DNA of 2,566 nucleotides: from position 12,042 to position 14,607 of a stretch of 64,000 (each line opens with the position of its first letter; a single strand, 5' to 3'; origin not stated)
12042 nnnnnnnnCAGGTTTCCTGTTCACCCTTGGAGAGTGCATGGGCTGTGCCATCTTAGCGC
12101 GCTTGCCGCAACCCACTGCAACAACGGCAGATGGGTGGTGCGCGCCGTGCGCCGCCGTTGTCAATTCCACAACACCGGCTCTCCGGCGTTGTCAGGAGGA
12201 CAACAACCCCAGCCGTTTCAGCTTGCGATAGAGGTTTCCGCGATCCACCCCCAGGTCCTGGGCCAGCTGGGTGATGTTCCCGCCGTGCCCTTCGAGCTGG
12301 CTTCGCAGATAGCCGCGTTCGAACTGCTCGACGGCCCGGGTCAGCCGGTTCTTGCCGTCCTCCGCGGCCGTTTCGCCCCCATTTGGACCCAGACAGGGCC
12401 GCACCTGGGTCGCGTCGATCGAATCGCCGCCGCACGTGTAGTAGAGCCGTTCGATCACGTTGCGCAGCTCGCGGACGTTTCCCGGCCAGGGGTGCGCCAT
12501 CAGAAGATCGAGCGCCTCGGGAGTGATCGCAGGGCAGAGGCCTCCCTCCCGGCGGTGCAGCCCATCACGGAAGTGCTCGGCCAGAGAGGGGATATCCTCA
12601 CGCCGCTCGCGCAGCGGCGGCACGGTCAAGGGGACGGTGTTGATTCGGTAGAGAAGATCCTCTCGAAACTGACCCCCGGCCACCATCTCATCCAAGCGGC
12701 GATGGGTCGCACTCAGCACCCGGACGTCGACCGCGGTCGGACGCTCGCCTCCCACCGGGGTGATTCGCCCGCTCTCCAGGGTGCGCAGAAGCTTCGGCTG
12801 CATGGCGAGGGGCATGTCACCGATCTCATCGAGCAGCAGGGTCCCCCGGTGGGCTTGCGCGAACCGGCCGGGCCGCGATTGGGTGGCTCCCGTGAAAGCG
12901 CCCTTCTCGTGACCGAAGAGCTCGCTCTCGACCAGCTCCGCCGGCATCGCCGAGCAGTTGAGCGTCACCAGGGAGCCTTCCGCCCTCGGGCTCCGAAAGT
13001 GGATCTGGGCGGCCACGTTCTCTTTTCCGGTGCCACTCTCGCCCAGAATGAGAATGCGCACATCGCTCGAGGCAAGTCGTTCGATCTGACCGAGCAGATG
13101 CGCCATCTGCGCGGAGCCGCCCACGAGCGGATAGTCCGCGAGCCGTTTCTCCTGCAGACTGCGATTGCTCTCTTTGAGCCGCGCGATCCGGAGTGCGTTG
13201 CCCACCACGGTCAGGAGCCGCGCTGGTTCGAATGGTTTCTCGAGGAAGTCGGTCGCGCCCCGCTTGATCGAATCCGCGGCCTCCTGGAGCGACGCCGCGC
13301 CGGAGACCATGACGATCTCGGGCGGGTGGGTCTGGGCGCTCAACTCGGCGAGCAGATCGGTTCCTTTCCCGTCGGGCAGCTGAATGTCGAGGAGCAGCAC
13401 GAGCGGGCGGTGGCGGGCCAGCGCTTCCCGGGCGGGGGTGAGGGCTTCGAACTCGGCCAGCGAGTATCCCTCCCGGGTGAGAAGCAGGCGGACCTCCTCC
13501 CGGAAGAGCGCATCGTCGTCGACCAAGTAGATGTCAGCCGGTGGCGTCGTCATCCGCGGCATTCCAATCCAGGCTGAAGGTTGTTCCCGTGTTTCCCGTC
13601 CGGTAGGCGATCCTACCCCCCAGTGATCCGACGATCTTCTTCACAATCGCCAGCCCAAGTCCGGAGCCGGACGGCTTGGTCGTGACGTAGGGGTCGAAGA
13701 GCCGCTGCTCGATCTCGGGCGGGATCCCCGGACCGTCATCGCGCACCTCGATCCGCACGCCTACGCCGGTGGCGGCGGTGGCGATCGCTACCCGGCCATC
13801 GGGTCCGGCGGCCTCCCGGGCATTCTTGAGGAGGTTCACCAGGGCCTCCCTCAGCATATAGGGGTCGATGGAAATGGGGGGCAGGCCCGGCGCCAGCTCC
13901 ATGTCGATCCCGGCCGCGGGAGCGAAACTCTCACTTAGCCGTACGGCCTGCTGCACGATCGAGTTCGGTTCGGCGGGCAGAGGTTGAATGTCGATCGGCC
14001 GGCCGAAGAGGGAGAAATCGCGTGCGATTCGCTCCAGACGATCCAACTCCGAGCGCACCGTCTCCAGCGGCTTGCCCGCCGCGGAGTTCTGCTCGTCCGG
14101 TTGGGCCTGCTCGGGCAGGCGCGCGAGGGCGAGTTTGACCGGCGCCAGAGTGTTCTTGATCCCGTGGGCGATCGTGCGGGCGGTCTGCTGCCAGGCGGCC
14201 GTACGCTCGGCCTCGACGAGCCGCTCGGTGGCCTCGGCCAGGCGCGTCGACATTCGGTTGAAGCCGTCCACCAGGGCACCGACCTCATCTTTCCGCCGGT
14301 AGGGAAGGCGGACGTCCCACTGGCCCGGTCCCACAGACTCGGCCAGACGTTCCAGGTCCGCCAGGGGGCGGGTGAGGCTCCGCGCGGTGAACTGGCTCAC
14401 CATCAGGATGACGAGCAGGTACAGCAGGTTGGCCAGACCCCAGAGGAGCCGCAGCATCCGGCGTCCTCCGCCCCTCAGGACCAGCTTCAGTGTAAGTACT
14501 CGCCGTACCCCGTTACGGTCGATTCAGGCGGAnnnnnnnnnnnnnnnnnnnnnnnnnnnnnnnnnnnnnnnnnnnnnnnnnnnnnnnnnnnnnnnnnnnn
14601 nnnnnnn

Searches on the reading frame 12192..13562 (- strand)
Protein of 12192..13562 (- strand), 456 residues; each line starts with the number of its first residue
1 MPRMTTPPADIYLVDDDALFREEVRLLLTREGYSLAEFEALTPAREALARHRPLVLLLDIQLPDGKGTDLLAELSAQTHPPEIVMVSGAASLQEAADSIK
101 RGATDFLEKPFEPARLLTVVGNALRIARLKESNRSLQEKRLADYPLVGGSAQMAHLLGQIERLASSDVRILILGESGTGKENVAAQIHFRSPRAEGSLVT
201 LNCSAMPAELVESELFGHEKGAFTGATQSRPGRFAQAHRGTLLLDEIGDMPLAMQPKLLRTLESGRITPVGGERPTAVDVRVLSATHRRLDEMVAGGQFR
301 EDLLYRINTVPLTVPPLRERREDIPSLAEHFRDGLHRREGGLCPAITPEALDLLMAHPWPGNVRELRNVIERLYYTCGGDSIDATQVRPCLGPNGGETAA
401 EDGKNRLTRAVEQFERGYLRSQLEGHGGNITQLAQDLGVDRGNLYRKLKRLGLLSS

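Call 4: search_protein_families(library=pfam, proteins=[window:12192-13562:-], max_evalue=0.1)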
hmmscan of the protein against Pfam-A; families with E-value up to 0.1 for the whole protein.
window:12192-13562:- (456 aa): 10 families
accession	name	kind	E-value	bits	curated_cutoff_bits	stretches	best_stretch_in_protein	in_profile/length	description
PF00158.32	Sigma54_activat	-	2.5e-65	219.7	20.2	1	146-312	1-167/168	Sigma-54 interaction domain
PF00072.30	Response_reg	-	3.5e-23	82.3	30.2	1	11-120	1-110/111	Response regulator receiver domain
PF25601.1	AAA_lid_14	-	7e-23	80.7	27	1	318-393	1-76/87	AAA+ ATPase lid domain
PF14532.12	Sigma54_activ_2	-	5.3e-16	59.6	25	1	147-317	1-138/138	Sigma-54 interaction domain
PF02954.25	HTH_8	-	1.1e-09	38.3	22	1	411-451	2-42/42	Bacterial regulatory protein, Fis family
PF13191.12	AAA_16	-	1.8e-05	25.8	32.6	1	146-280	2-114/167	AAA ATPase domain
PF07728.20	AAA_5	-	6.1e-05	23.5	22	1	170-287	2-122/139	AAA domain (dynein-related subfamily)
PF01078.27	Mg_chelatase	-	6.8e-05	22.8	20.3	1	225-268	93-136/207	Magnesium chelatase, subunit ChlI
PF00493.29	MCM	-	0.032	13.8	23.3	1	164-267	54-150/224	MCM P-loop domain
PF07724.20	AAA_2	-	0.066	13.7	27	0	168-272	4-109/166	AAA domain (Cdc48 subfamily)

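Call 5: search_protein_families(library=ncbifam, proteins=[window:12192-13562:-], max_evalue=0.1)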
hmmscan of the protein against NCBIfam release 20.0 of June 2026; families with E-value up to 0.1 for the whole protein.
window:12192-13562:- (456 aa): 107 families (the best 25 are shown)
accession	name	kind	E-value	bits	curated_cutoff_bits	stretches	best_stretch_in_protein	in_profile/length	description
NF051870.1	NAssimRespRegNtrX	equivalog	4.5e-116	388.4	600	1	9-453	2-452/452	nitrogen assimilation response regulator NtrX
TIGR01818.1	ntrC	equivalog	2.1e-113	379.6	558.6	1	11-423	1-415/463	nitrogen regulation protein NR(I)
NF008469.0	PRK11361.1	equivalog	1.2e-108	363.7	714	1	9-452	5-455/461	acetoacetate metabolism transcriptional regulator AtoC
TIGR02915.1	PEP_resp_reg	equivalog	8.3e-104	347.9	502.6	1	12-453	2-444/445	PEP-CTERM-box response regulator transcription factor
NF003451.0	PRK05022.1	equivalog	5.3e-98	329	476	1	130-453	176-510/512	nitric oxide reductase transcriptional regulator NorR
NF008176.1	PRK10923.1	equivalog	2.7e-96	323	620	1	11-382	6-376/469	nitrogen regulation protein NR(I)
NF011695.0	PRK15115.1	equivalog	3.3e-94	316.2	763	1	5-452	3-437/445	two-component system response regulator GlrR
NF007689.0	PRK10365.1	equivalog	8.7e-93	311.5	760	1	4-450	1-441/441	sigma-54-dependent response regulator transcription factor ZraR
NF041552.1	TF_PrdR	equivalog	1.6e-92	310.7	795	1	145-450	268-575/577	sigma-54 dependent transcriptional regulator PrdR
TIGR01817.1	nifA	equivalog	7.4e-92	308.8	528.85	1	131-387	183-438/534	nif-specific transcriptional activator NifA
NF041946.1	LuxO_transreg_Vib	equivalog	3.8e-86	289.7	800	1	46-448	34-457/463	quorum-sensing sigma-54 dependent transcriptional regulator LuxO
NF038308.1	RNA_repair_RtcR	equivalog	7.4e-86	289.1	650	1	134-396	170-441/530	RNA repair transcriptional activator RtcR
NF050807.1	TransRegFlbDCaul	equivalog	6.3e-81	272.5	750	1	56-446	49-433/454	sigma-54-dependent transcriptional regulator FlbD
TIGR02974.1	phageshock_pspF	equivalog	7.8e-80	268.6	443.55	1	146-393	1-251/336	phage shock protein operon transcriptional activator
TIGR02329.1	propionate_PrpR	equivalog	2.5e-78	264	499.2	1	123-449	191-525/526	propionate catabolism operon regulatory protein PrpR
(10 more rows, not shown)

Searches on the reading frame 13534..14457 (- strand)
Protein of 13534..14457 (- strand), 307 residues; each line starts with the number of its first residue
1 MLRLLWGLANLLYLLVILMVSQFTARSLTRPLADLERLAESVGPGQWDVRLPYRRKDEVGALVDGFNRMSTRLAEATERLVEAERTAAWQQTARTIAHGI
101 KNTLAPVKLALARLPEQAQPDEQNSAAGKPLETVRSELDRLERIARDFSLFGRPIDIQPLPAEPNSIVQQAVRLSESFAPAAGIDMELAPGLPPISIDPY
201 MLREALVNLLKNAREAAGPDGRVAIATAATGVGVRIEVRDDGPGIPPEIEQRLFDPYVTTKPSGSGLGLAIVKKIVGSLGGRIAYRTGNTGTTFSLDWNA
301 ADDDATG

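Call 4: search_protein_families(library=pfam, proteins=[window:13534-14457:-], max_evalue=0.1)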
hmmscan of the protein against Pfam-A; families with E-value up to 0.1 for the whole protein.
window:13534-14457:- (307 aa): 4 families
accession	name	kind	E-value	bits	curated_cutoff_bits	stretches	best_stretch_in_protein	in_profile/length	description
PF02518.31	HATPase_c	-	2.2e-23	83.3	26.4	1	198-297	2-106/111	Histidine kinase-, DNA gyrase B-, and HSP90-like ATPase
PF00672.30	HAMP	-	1.8e-14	54.2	25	1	23-74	1-52/53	HAMP domain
PF13581.12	HATPase_c_2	-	3.4e-09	37.2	27.4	1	201-298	35-127/127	Histidine kinase-like ATPase domain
PF00512.31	HisKA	-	9.4e-05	22.8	26.9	1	89-153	2-62/66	His Kinase A (phospho-acceptor) domain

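Call 5: search_protein_families(library=ncbifam, proteins=[window:13534-14457:-], max_evalue=0.1)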
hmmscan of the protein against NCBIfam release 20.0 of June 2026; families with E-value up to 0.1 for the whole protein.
window:13534-14457:- (307 aa): 90 families (the best 25 are shown)
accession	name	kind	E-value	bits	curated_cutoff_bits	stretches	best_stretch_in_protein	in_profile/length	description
NF008468.0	PRK11360.1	equivalog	4.1e-43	147.7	646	1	57-297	366-605/616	two-component system sensor histidine kinase AtoS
NF047496.1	HK_LIC11548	equivalog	1.2e-39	136.6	750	1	2-289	273-577/589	LIC_11548 family sensor histidine kinase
NF007688.0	PRK10364.1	equivalog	7.7e-35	120.5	479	1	79-296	230-447/460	two-component system sensor histidine kinase ZraS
NF052574.1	HisKinEspCMyxo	equivalog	1.5e-25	89.6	1200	1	68-302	396-639/785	serine histidine kinase EspC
NF007004.0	PRK09467.1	equivalog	5.3e-25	88.1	415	1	12-289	165-424/440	two-component system sensor histidine kinase EnvZ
TIGR01386.1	cztS_silS_copS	subfamily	8.8e-25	87.6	292.55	1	5-297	166-455/457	heavy metal sensor histidine kinase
NF008312.0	PRK11100.1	equivalog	1.3e-23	83.6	356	1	9-299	187-473/477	two-component system sensor histidine kinase CreC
TIGR02916.1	PEP_his_kin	equivalog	4.7e-23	81.6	300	1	74-296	460-676/679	XrtA/PEP-CTERM system histidine kinase PrsK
NF033092.0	HK_WalK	equivalog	1.2e-22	80.3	725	2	190-296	477-590/594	cell wall metabolism sensor histidine kinase WalK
NF010411.0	PRK13837.1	equivalog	2.3e-22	78.8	647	1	70-295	431-670/828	two-component system VirA-like sensor kinase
NF007898.0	PRK10604.1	equivalog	1.1e-21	77.5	478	1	26-301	158-424/433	two-component system sensor histidine kinase RstB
NF047794.1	HisKinPtgB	equivalog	1.5e-20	73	1000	1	71-283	424-637/656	two-component system sensor histidine kinase PgtB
NF040691.1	MtrAB_MtrB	equivalog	4.4e-20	72.2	450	1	11-283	195-474/507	MtrAB system histidine kinase MtrB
NF010076.0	PRK13557.1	subfamily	5.5e-20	71.3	631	1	71-304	145-398/540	histidine kinase famiy protein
NF046044.1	PnpS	equivalog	2.4e-19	69.6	400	1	124-296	203-387/390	two-component system histidine kinase PnpS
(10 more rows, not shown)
